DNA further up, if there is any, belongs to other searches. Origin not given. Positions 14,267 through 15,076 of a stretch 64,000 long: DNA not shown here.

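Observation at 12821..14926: Atypical thiol-dioxygenase-like cupin convergent on a four-domain rhodanese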

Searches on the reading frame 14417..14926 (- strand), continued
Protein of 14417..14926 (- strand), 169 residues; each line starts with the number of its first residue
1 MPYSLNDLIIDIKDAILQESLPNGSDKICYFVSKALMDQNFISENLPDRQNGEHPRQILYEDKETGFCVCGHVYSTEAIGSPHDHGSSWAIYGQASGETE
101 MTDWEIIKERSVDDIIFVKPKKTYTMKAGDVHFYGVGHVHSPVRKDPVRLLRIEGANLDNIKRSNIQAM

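Call 36: find_related_loci(query=A1, collection=genome_contigs, flank=8000)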
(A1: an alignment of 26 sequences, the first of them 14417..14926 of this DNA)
Query A1 (169 aa) in genome_contigs; peptide patterns used: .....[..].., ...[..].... (x = any residue, [..] = any of these).
599 stretches matched a pattern (row limit reached: there are more); 576 encode a relative of the query (tblastn E <= 1e-3); the best 80 are kept; 80 distinct loci.
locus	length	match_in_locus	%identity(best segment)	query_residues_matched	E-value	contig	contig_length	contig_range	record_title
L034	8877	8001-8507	89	1-169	1e-103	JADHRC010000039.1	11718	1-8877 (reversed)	MAG: Alphaproteobacteria bacterium isolate BS30m-G13 BS307-30m-C4120, whole genome shotgun sequence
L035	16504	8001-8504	82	1-168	1e-96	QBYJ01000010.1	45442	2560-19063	SAR116 cluster bacterium AG-325-F22 Ga0172093_110, whole genome shotgun sequence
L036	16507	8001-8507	80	1-169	8e-95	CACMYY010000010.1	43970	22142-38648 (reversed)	MAG: uncultured SAR116 cluster alpha proteobacterium isolate AG-892-I13 genome assembly, contig: AG-892-I13_NODE_10, who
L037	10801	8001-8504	80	1-168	2e-94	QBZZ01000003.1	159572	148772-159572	SAR116 cluster bacterium AG-337-N21 Ga0172098_103, whole genome shotgun sequence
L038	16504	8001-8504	80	1-168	4e-94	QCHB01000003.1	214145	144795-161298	SAR116 cluster bacterium AG-390-L20 Ga0172100_103, whole genome shotgun sequence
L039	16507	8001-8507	80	1-167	2e-93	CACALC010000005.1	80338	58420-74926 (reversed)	uncultured SAR116 cluster alpha proteobacterium isolate AG-898-B14 genome assembly, contig: AG-898-B14_NODE_5, whole gen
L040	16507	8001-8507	78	1-169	2e-91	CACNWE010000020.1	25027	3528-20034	MAG: uncultured SAR116 cluster alpha proteobacterium isolate AG-893-P05 genome assembly, contig: AG-893-P05_NODE_20, who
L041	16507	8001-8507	76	1-169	9e-91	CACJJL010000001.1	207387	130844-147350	MAG: uncultured SAR116 cluster alpha proteobacterium isolate AG-915-E09 genome assembly, contig: AG-915-E09_NODE_1, whol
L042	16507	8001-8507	78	1-169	3e-90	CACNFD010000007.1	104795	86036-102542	MAG: uncultured SAR116 cluster alpha proteobacterium isolate AG-892-O07 genome assembly, contig: AG-892-O07_NODE_7, whol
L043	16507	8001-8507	77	1-169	7e-90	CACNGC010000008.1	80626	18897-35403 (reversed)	MAG: uncultured SAR116 cluster alpha proteobacterium isolate AG-892-O16 genome assembly, contig: AG-892-O16_NODE_8, whol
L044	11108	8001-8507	76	1-169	7e-90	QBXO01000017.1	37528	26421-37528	SAR116 cluster bacterium AG-321-K23 Ga0172092_117, whole genome shotgun sequence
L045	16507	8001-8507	76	1-169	1e-89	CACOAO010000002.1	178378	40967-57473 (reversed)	MAG: uncultured SAR116 cluster alpha proteobacterium isolate AH-287-L13 genome assembly, contig: AH-287-L13_NODE_2, whol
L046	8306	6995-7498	74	1-168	4e-88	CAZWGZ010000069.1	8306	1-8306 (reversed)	MAG TPA_asm: uncultured Rhodobacterales bacterium isolate binchicken_co316_151 genome assembly, contig: NODE_7021_length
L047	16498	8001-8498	65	1-169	6e-73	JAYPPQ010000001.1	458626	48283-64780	MAG: Alphaproteobacteria bacterium isolate SD3109_NP_metabat_bins_2.tsv.076 contig_16641_pilon, whole genome shotgun seq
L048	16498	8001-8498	65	1-169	5e-73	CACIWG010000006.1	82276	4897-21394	uncultured SAR116 cluster alpha proteobacterium isolate AG-914-E17 genome assembly, contig: AG-914-E17_NODE_6, whole gen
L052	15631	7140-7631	59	3-166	1e-65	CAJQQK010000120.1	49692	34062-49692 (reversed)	MAG: uncultured Hyphomicrobiaceae bacterium isolate 3_20180511_Bin_20180511_Bin_113_1 genome assembly, contig: c_0000061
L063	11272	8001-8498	58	3-167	1e-62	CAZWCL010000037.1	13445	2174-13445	MAG TPA_asm: uncultured Hyphomicrobiaceae bacterium isolate binchicken_co13_471 genome assembly, contig: NODE_7029_lengt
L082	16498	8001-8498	56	1-168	5e-60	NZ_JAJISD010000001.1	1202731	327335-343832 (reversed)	Reyranella aquatilis strain KCTC 52223 contig1, whole genome shotgun sequence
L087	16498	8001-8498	56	1-168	2e-59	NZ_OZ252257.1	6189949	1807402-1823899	MAG: Reyranella sp. isolate 8febbdbb-4aae-4c5c-8ec1-14a8609df2e4 chromosome 1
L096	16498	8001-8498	55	1-168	5e-59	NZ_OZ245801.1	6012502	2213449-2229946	MAG: Reyranella sp. isolate 1b7baf7f-a1bb-461f-a1bd-400e2722d697 chromosome 1, complete sequence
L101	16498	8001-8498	56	1-168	1e-58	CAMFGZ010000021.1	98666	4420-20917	MAG: uncultured Rhodospirillaceae bacterium isolate SRR9109403_bin.6_metaWRAP_v1.3_MAG genome assembly, contig: ERZ12289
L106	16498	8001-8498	54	1-168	1e-58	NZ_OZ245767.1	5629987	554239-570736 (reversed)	MAG: Reyranella sp. isolate d6c96d0b-8d00-4f59-9536-c1456362ed19 chromosome 1, complete sequence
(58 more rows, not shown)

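Call 41: search_protein_families(library=pfam, proteins=[L082:8627-10063:-, L087:5230-7911:+, L096:3034-4563:+, L082:11035-12876:-, L106:2289-3005:+, L096:4560-5162:+, L101:9824-12511:+, L052:4636-5637:-, L063:7145-7732:-, L052:9943-11277:-], max_evalue=0.00001)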
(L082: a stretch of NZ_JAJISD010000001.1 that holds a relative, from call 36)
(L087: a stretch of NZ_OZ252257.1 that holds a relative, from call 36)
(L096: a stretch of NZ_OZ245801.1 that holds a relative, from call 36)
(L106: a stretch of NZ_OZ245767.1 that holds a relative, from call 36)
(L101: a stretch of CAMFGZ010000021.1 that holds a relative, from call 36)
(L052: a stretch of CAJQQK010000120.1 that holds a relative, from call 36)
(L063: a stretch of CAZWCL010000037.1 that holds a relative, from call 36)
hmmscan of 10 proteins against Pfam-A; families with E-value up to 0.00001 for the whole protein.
L082:8627-10063:- (478 aa): 1 family
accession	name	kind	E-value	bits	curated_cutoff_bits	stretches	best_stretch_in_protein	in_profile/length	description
PF00171.27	Aldedh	-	1.3e-83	281.5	23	1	15-446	37-461/461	Aldehyde dehydrogenase family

L087:5230-7911:+ (893 aa): 5 families
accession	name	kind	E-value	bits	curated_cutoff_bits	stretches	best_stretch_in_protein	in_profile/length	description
PF00133.28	tRNA-synt_1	-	2.5e-141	471.6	22.7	1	15-572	2-407/414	tRNA synthetases class I (I, L, M and V)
PF08264.19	Anticodon_1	-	4.8e-36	124.3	25.1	1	623-769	1-146/148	Anticodon-binding domain of tRNA ligase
PF09334.17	tRNA-synt_1g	-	3.2e-18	66.1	20.1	1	512-571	303-358/391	tRNA synthetases class I (M)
PF10458.14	Val_tRNA-synt_C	-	7.4e-18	65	25.9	1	827-892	1-66/66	Valyl tRNA synthetase tRNA binding arm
PF13603.12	tRNA-synt_1_2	-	2.1e-06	27.8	25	0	254-309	86-141/185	Leucyl-tRNA synthetase, editing domain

L096:3034-4563:+ (509 aa): 1 family
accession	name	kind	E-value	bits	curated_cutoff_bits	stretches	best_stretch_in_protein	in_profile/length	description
PF02321.23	OEP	-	5e-56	189.9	22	2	56-245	2-187/187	Outer membrane efflux protein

L082:11035-12876:- (613 aa): 2 families
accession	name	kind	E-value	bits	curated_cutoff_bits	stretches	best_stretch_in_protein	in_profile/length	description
PF18313.7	TLP1_add_C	-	3.5e-15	56.2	26.1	1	526-602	3-79/83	Thiolase-like protein type 1 additional C-terminal domain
PF22691.2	Thiolase_C_1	-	9.4e-06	25.9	28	0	389-449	3-62/144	Thiolase C-terminal domain-like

L106:2289-3005:+ (238 aa): 1 family
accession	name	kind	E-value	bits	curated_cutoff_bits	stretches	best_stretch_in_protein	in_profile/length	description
PF01135.25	PCMT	-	3.1e-29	102.7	20.3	1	34-196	9-175/210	Protein-L-isoaspartate(D-aspartate) O-methyltransferase (PCMT)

L096:4560-5162:+ (200 aa): 1 family
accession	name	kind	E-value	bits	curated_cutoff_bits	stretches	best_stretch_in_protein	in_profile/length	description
PF10691.14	DUF2497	-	3.9e-25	88.5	27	1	118-199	2-75/75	Protein of unknown function (DUF2497)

L101:9824-12511:+ (895 aa): 0 families

L052:4636-5637:- (333 aa): 1 family
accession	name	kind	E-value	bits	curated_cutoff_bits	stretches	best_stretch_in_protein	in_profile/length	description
PF00849.27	PseudoU_synth_2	-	1.7e-30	106.7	26.8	1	108-261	2-150/152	RNA pseudouridylate synthase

L063:7145-7732:- (195 aa): 1 family
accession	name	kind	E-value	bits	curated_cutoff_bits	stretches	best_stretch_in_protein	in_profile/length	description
PF14113.12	Tae4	-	1.7e-21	77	27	1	55-192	1-125/125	Type VI secretion system (T6SS), amidase effector protein 4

L052:9943-11277:- (444 aa): 6 families
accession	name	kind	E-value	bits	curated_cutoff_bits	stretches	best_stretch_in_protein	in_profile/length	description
PF12002.13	MgsA_C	-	5e-66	222.1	27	1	265-429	1-165/167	MgsA AAA+ ATPase C terminal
PF16193.11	AAA_assoc_2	-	1.9e-23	82.9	34.3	1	188-264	3-81/81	AAA C-terminal domain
PF00004.35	AAA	-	1.2e-15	58.5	21.2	1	58-165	1-126/131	ATPase family associated with various cellular activities (AAA)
PF05496.18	RuvB_N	-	5.6e-13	49.4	27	1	25-144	1-120/159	Holliday junction DNA helicase RuvB P-loop domain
PF07728.20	AAA_5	-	2e-07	31.6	22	1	58-147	2-102/139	AAA domain (dynein-related subfamily)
PF13191.12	AAA_16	-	2.6e-07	31.7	32.6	0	48-78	14-47/167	AAA ATPase domain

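Call 52: search_protein_representatives(alignment_id=A1)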
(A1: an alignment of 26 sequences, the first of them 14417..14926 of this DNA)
Query: 26 sequences, 169 profile positions. Proteins with E-value up to 0.001 (for the whole library): 779; up to 1e-10: 382; up to 1e-30: 58. The best 150 are listed.
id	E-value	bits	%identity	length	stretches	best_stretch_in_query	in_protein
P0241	3.3e-58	212.3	-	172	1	1-167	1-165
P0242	2.9e-57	209.2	-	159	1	61-168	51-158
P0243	1.3e-55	203.8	-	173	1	1-163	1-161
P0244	1.4e-54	200.4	-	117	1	58-168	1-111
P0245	1.5e-53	197.1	-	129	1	1-123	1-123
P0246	7.6e-53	194.8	-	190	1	1-128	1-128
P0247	1.7e-52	193.7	-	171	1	1-166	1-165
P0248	5.7e-51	188.7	-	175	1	1-113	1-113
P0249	6.6e-51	188.5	-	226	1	1-164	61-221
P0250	4.3e-48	179.3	-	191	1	2-163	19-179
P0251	1.2e-46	174.6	-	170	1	4-165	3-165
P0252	4.9e-46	172.7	-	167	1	1-167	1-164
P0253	6.4e-44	165.8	-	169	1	1-166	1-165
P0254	6.7e-44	165.7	-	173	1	3-162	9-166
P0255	1.3e-43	164.7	-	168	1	1-164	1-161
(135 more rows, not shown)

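Call 54: search_protein_families(library=pfam, alignment_id=A3, max_evalue=1)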
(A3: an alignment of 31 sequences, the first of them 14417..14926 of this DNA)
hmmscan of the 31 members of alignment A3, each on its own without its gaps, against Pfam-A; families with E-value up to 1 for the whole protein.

A. member 1, window:14417-14926:- (169 aa): 0 families

B. families by the number of members that match (of 31 scanned): 10 families
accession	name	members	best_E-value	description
PF02311.25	AraC_binding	3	0.13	AraC-like ligand binding domain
PF10756.15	bPH_6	1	0.00078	Bacterial PH domain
PF16825.11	DUF5075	1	0.023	IGP family C-type lectin domain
PF12399.14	BCA_ABC_TP_C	1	0.034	Branched-chain amino acid ATP-binding cassette transporter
PF09957.15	VapB_antitoxin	1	0.051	Bacterial antitoxin of type II TA system, VapB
PF06339.18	Ectoine_synth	1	0.052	Ectoine synthase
PF07883.17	Cupin_2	1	0.077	Cupin domain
PF24905.1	TTC3_9th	1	0.11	TTC3, helical domain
PF23351.1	BBS2_CtH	1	0.11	BBS2 C-terminal helix bundle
PF13629.12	T2SS-T3SS_pil_N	1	0.23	Pilus formation protein N terminal region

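Call 70: search_protein_families(library=ncbifam, proteins=[L001:7430-8977:+, L001:9022-9837:+, L007:12157-13575:-, L004:10547-11335:-, L004:11316-12497:-, L082:8627-10063:-, L082:11035-12876:-], max_evalue=1e-10)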
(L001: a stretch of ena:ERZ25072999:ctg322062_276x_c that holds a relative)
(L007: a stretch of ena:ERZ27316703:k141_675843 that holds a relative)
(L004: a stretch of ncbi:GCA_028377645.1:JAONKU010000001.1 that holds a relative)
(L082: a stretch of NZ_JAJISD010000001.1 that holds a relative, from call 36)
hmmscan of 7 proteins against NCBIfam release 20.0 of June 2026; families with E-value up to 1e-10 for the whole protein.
L001:7430-8977:+ (515 aa): 50 families (the best 25 are shown)
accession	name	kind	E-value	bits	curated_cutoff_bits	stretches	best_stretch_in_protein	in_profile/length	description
NF005760.0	PRK07586.1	equivalog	3.6e-230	765.3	363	1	1-513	1-512/514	acetolactate synthase large subunit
NF009122.0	PRK12474.1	subfamily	3.5e-194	646.4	835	1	1-512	5-515/518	hypothetical protein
NF005485.1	PRK07092.1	equivalog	1.7e-61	208.6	493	1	13-514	13-517/523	benzoylformate decarboxylase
NF006122.0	PRK08266.1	subfamily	4.9e-42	144.1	571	1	1-514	4-523/543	hypothetical protein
NF006187.0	PRK08322.1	equivalog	2.2e-38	132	509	2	374-513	395-526/548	acetolactate synthase large subunit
NF006052.0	PRK08199.1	subfamily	4.2e-37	127.7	539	2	330-514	359-536/559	thiamine pyrophosphate protein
TIGR00118.1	acolac_lg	equivalog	5.1e-37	127.6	538.35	2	1-213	1-216/557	biosynthetic-type acetolactate synthase large subunit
NF006524.0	PRK08978.1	equivalog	4.4e-36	124.3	738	2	383-514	397-523/548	acetolactate synthase 2 catalytic subunit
NF006016.1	PRK08155.1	equivalog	3.2e-35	121.6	870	2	376-514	398-531/554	acetolactate synthase large subunit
NF005712.0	PRK07524.1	subfamily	3.5e-35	121.5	500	2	349-514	370-528/536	5-guanidino-2-oxopentanoate decarboxylase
NF005470.0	PRK07064.1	equivalog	1.9e-33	116.3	495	1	380-514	401-528/552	thiamine pyrophosphate-binding protein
NF005860.0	PRK07789.1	equivalog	2.7e-33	115.2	881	2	1-230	34-267/615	acetolactate synthase large subunit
NF004919.0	PRK06276.1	equivalog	1.7e-31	109.2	866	2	381-513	409-536/582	acetolactate synthase large subunit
NF006203.0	PRK08327.1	equivalog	1.6e-30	106.1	456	2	335-504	384-553/571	thiamine pyrophosphate-requiring protein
NF004710.0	PRK06048.1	equivalog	4e-30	104.8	976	2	1-222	8-236/561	acetolactate synthase large subunit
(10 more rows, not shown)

L001:9022-9837:+ (271 aa): 2 families
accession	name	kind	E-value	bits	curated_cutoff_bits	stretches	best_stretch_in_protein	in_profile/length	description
TIGR03084.1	TIGR03084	hypoth_equivalog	4.4e-89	298.5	247.95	1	4-258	2-253/253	TIGR03084 family metal-binding protein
TIGR03083.1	TIGR03083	domain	3.9e-34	118.8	50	1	9-224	2-201/202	maleylpyruvate isomerase family mycothiol-dependent enzyme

L007:12157-13575:- (472 aa): 39 families (the best 25 are shown)
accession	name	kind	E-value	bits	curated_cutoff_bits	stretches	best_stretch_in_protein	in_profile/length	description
TIGR02299.1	HpaE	equivalog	3.1e-126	421.8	638.35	1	6-471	2-475/488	5-carboxymethyl-2-hydroxymuconate semialdehyde dehydrogenase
TIGR01804.1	BADH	equivalog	4.4e-125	417.8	668.6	1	8-468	1-467/467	betaine-aldehyde dehydrogenase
NF010000.0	PRK13473.1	subfamily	4.6e-118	394.8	615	1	6-469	4-469/475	aminobutyraldehyde dehydrogenase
NF009725.0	PRK13252.1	equivalog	5.7e-117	391.1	593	1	5-470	7-477/488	betaine-aldehyde dehydrogenase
NF045736.1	PaDhStyDRhodo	equivalog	6.6e-114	381.1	800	1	6-468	4-473/479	phenylacetaldehyde dehydrogenase StyD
TIGR04284.1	aldehy_Rv0768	hypoth_equivalog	3.3e-113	379.2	775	1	7-469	3-475/480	aldehyde dehydrogenase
TIGR03216.1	OH_muco_semi_DH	equivalog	1e-112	377.2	693.25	1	7-470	3-477/481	2-hydroxymuconic semialdehyde dehydrogenase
TIGR01780.1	SSADH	subfamily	5.8e-107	358.4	646.35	1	24-468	1-448/448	succinate-semialdehyde dehydrogenase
NF007352.0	PRK09847.1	equivalog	5.7e-104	348.4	850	1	6-470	21-489/495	aldehyde dehydrogenase PuuC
NF045735.1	PaDhStyDPseudo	equivalog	2.5e-103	346.4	850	1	6-470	4-479/483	phenylacetaldehyde dehydrogenase StyD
NF042993.1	AlphKGSA_gudD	equivalog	5.2e-101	338.8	770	1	7-470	6-478/481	alpha-ketoglutaric semialdehyde dehydrogenase GucD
NF052305.1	DioxValDhHalo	equivalog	2.5e-100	336.6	750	1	1-470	1-479/483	2,5-dioxovalerate dehydrogenase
NF050026.1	AcaldDHExaC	equivalog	1.8e-99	333.6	900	1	7-470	18-491/503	acetaldehyde dehydrogenase ExaC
NF006916.0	PRK09407.1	equivalog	2.1e-94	317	521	1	19-470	33-490/526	succinic semialdehyde dehydrogenase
NF008415.0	PRK11241.1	equivalog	1.2e-93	314.5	828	1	6-470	12-478/482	NADP-dependent succinate-semialdehyde dehydrogenase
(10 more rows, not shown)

L004:10547-11335:- (262 aa): 41 families (the best 25 are shown)
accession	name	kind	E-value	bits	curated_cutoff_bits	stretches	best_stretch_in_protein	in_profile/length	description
NF004796.0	PRK06144.1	subfamily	1.6e-23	83.5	272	1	19-212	8-208/262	enoyl-CoA hydratase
NF004781.0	PRK06127.1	subfamily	6.8e-23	81.7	291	1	15-234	7-235/269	enoyl-CoA hydratase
NF005699.0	PRK07509.1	equivalog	8.7e-23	81.3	249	1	21-193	6-189/267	crotonase/enoyl-CoA hydratase family protein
NF006013.0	PRK08150.1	subfamily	4.3e-22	78.7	232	1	21-259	8-254/259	crotonase/enoyl-CoA hydratase family protein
NF006008.0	PRK08139.1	equivalog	1.3e-21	77.3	313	1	16-210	8-206/266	enoyl-CoA hydratase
NF005891.0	PRK07854.1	equivalog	2.4e-20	73.2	237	1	24-195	5-174/243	enoyl-CoA hydratase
NF004227.0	PRK05674.1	equivalog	6.2e-20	72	426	1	28-235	15-230/271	gamma-carboxygeranoyl-CoA hydratase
NF005803.0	PRK07658.1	equivalog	6.7e-20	71.6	313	1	23-225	6-212/257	enoyl-CoA hydratase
NF005675.0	PRK07468.1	equivalog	1.9e-19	70.4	350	1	28-197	14-189/262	crotonase/enoyl-CoA hydratase family protein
NF004634.0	PRK05980.1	equivalog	5.7e-19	68.5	375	1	21-197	5-190/263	crotonase/enoyl-CoA hydratase family protein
NF004475.0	PRK05809.1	subfamily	9e-19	68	394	1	21-211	6-201/260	short-chain-enoyl-CoA hydratase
NF005804.0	PRK07659.1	equivalog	9.5e-18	64.6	311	1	21-205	8-199/260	enoyl-CoA hydratase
NF004525.0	PRK05870.1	equivalog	4.8e-17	62.7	285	1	21-193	5-181/249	enoyl-CoA hydratase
NF005802.0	PRK07657.1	equivalog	5.1e-17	62.3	363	1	25-210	10-200/260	enoyl-CoA hydratase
NF008506.0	PRK11423.1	equivalog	6.3e-17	61.9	257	1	23-193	8-182/261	methylmalonyl-CoA decarboxylase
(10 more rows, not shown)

L004:11316-12497:- (393 aa): 7 families
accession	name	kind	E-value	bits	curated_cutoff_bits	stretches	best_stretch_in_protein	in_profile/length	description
NF052585.1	SucGlutTfsCaiB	equivalog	1.2e-105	353.3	750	1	8-390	4-387/394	succinate--glutarate CoA-transferase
NF041294.1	Scnl_mescCoAtase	equivalog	3.1e-83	280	700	1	13-388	5-380/381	succinyl-CoA:mesaconate CoA-transferase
NF008511.0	PRK11430.1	equivalog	2.9e-80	270.2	522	1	10-389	8-377/381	CoA:oxalate CoA-transferase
NF003809.0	PRK05398.1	subfamily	2.5e-70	237.2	442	2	9-220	2-208/416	formyl-CoA transferase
TIGR03253.1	oxalate_frc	equivalog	1e-68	232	504.2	2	10-219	2-206/416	formyl-CoA transferase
NF002914.1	PRK03525.1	equivalog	1.6e-29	103.1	413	1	11-346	9-336/400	L-carnitine CoA-transferase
TIGR04253.1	mesacon_CoA_iso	equivalog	5.8e-18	65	725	1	12-391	3-383/403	2-methylfumaryl-CoA isomerase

L082:8627-10063:- (478 aa): 37 families (the best 25 are shown)
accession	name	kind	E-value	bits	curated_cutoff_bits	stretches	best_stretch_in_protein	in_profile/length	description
NF045701.1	BenzalDHMdlD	equivalog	7.8e-91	304.9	550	1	8-446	8-432/436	NAD(P)-dependent benzaldehyde dehydrogenase MdlD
NF006916.0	PRK09407.1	equivalog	1.2e-68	232.1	521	1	10-460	59-504/526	succinic semialdehyde dehydrogenase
NF010000.0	PRK13473.1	subfamily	5.5e-56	190.1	615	1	107-449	132-473/475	aminobutyraldehyde dehydrogenase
TIGR01804.1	BADH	equivalog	6.9e-52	176.5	668.6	1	106-443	126-466/467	betaine-aldehyde dehydrogenase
TIGR04284.1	aldehy_Rv0768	hypoth_equivalog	1.1e-51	176.3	775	1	22-447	53-477/480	aldehyde dehydrogenase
NF009725.0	PRK13252.1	equivalog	8e-51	173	593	1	110-451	139-482/488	betaine-aldehyde dehydrogenase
TIGR01780.1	SSADH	subfamily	7.3e-50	170.2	646.35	1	87-441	89-445/448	succinate-semialdehyde dehydrogenase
NF045735.1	PaDhStyDPseudo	equivalog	6.4e-48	163.6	850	1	106-446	139-479/483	phenylacetaldehyde dehydrogenase StyD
TIGR03216.1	OH_muco_semi_DH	equivalog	1.8e-47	162.1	693.25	1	23-441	53-472/481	2-hydroxymuconic semialdehyde dehydrogenase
NF052305.1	DioxValDhHalo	equivalog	1.3e-45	156.2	750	1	108-448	136-481/483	2,5-dioxovalerate dehydrogenase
TIGR02299.1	HpaE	equivalog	4.1e-45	154.3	638.35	1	111-447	133-475/488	5-carboxymethyl-2-hydroxymuconate semialdehyde dehydrogenase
NF050026.1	AcaldDHExaC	equivalog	1.1e-44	153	900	1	112-430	150-475/503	acetaldehyde dehydrogenase ExaC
NF006915.0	PRK09406.1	equivalog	1.4e-44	152.7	730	1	26-448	42-456/457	NADP-dependent succinic semialdehyde dehydrogenase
NF045736.1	PaDhStyDRhodo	equivalog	3.6e-44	151.1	800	1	27-440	61-469/479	phenylacetaldehyde dehydrogenase StyD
NF006992.0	PRK09457.1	subfamily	9.9e-41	139.9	514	1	13-427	43-449/487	succinylglutamate-semialdehyde dehydrogenase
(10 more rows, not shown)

L082:11035-12876:- (613 aa): 5 families
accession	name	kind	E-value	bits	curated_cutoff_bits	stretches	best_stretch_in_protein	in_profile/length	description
NF006104.0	PRK08257.1-3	equivalog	1.9e-166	554.9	654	1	101-612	2-511/512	acetyl-CoA acetyltransferase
NF006105.0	PRK08257.1-4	equivalog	9e-136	453.5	683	1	99-608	2-505/510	acetyl-CoA acetyltransferase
NF006103.0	PRK08257.1-1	equivalog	1.2e-123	413.6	757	1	100-605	3-490/495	acetyl-CoA acetyltransferase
NF006106.0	PRK08257.1-5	equivalog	6e-80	269.3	684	1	101-596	7-485/503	acetyl-CoA acetyltransferase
NF004720.0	PRK06064.1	subfamily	8.3e-12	44.6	420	1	348-449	204-302/389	thiolase domain-containing protein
